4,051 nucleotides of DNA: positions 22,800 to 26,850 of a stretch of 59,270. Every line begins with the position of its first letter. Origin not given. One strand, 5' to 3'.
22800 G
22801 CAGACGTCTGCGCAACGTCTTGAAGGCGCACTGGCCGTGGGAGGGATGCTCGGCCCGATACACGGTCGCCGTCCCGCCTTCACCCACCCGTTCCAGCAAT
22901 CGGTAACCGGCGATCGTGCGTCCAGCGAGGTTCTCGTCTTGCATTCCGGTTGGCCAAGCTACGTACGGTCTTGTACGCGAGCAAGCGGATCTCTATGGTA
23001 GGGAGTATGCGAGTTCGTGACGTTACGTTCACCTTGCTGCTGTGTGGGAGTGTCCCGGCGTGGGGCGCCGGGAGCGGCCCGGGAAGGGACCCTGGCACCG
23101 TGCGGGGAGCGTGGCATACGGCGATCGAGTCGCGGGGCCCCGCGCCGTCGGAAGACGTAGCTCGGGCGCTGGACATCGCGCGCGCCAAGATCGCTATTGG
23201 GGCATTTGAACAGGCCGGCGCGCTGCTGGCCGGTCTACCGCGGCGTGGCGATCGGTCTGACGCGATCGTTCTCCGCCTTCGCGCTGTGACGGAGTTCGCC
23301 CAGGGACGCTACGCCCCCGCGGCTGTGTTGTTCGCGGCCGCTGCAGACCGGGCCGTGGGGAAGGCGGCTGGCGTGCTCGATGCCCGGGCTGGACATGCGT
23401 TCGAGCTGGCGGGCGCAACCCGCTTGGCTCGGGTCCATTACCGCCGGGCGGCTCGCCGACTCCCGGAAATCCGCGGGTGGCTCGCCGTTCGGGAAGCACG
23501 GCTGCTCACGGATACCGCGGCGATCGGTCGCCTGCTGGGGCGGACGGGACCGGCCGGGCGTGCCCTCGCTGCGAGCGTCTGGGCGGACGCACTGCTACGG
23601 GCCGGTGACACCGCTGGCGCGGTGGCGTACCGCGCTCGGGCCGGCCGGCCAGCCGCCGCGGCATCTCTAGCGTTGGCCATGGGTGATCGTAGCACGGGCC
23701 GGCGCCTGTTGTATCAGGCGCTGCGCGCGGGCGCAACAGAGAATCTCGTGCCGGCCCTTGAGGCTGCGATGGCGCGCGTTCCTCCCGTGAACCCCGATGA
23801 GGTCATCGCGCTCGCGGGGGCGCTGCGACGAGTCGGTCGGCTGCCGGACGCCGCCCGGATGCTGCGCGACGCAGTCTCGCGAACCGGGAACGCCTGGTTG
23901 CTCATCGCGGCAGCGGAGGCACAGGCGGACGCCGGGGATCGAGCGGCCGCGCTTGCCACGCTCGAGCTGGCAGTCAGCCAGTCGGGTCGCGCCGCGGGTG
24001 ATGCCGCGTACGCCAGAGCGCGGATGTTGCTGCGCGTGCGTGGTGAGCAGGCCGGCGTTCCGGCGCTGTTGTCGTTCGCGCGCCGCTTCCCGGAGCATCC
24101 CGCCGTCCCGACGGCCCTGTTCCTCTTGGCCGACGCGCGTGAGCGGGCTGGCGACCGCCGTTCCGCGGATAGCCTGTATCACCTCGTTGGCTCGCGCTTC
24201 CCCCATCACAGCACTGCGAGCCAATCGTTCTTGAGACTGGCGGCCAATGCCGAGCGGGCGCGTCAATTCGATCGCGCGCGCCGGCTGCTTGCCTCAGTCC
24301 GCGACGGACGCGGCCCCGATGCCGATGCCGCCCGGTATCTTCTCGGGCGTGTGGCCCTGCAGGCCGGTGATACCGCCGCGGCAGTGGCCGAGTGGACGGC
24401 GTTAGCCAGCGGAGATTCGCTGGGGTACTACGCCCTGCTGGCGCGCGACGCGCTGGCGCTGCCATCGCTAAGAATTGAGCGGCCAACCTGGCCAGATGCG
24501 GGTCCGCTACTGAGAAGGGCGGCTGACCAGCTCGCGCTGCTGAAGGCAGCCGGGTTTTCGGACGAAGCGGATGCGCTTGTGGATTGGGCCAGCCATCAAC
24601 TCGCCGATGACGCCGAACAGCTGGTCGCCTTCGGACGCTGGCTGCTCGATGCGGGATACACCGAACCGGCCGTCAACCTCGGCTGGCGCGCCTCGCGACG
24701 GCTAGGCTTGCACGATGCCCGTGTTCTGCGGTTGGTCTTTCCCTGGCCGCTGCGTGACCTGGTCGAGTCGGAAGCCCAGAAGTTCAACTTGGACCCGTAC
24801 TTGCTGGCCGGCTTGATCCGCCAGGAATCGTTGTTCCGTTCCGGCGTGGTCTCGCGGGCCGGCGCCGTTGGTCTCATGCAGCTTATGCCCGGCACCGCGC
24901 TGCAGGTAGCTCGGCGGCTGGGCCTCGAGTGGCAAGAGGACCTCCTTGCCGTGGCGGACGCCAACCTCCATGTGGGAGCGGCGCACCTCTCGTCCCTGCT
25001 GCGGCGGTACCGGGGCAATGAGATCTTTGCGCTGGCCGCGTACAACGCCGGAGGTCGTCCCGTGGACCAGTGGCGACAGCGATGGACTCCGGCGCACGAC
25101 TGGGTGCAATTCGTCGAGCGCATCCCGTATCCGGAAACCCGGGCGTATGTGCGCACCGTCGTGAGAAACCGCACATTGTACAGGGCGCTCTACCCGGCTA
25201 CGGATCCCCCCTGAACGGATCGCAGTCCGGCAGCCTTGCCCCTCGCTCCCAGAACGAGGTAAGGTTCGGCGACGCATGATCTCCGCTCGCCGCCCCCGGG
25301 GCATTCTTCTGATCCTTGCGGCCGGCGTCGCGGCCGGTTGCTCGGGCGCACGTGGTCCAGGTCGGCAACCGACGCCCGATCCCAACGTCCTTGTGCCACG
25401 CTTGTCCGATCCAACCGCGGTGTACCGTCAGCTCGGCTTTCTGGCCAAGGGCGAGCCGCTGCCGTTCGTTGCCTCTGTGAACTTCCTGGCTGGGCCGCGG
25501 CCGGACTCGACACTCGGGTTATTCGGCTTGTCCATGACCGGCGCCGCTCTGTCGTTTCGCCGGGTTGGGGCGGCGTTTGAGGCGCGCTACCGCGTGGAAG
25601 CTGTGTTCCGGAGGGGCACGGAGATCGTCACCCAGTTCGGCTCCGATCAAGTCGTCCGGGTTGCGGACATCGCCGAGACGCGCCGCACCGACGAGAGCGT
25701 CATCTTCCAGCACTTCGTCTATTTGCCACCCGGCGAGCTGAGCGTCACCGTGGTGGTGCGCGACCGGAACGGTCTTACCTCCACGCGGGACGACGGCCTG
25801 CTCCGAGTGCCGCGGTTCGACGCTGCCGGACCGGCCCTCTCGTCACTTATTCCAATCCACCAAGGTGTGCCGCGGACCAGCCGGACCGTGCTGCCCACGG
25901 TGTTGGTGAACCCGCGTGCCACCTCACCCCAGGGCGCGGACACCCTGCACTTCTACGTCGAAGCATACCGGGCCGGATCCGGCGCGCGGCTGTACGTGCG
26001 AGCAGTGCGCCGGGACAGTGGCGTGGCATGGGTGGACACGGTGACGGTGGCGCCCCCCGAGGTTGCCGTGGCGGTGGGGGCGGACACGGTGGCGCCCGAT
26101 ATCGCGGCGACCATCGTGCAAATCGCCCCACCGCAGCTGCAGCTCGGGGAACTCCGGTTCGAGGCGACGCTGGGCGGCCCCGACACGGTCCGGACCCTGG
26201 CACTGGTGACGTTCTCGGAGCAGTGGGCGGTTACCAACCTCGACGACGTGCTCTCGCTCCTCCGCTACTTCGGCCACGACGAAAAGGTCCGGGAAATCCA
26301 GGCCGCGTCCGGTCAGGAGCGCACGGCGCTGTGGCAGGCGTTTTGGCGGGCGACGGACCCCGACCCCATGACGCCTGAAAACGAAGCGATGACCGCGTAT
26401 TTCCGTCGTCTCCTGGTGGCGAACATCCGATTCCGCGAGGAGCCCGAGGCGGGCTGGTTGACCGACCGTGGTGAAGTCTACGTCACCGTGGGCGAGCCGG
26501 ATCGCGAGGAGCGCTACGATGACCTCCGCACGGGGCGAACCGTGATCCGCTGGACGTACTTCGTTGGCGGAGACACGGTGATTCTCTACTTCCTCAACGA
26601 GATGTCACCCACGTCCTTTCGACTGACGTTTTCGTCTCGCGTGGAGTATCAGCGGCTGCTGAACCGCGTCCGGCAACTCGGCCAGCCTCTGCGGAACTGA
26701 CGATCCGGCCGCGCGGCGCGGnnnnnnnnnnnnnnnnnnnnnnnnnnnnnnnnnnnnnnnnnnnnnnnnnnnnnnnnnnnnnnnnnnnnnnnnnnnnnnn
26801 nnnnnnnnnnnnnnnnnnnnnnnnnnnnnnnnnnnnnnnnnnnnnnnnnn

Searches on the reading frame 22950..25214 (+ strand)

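Call 43: search_protein_families(library=pfam, proteins=[window:22950-25214:+], max_evalue=0.0001)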
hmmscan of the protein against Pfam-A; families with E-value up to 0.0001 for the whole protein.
window:22950-25214:+ (754 aa): 1 family
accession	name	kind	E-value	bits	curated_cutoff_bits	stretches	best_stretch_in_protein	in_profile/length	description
PF01464.25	SLT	-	1.5e-26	92.7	21.3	1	604-711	2-107/117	Transglycosylase SLT domain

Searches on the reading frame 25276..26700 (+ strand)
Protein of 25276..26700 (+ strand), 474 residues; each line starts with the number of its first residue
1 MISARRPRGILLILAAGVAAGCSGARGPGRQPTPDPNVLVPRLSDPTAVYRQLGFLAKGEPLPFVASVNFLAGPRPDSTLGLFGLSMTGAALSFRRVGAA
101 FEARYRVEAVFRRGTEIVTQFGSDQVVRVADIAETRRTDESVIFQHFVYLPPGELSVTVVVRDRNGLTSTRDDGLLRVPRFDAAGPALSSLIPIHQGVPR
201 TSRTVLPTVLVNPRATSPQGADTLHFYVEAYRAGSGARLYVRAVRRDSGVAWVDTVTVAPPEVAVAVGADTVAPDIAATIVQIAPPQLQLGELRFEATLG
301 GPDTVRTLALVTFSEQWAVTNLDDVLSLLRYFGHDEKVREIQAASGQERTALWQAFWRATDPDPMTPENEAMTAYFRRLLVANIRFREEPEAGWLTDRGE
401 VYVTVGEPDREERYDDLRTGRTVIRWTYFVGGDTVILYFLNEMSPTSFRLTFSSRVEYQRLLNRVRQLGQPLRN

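Call 43: search_protein_families(library=pfam, proteins=[window:25276-26700:+], max_evalue=0.0001)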
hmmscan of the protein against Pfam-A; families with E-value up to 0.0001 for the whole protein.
window:25276-26700:+ (474 aa): 1 family
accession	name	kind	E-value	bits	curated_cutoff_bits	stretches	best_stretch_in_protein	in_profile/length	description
PF20094.4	GWxTD_dom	-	6.8e-11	42.7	26.9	1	309-416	16-120/172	GWxTD domain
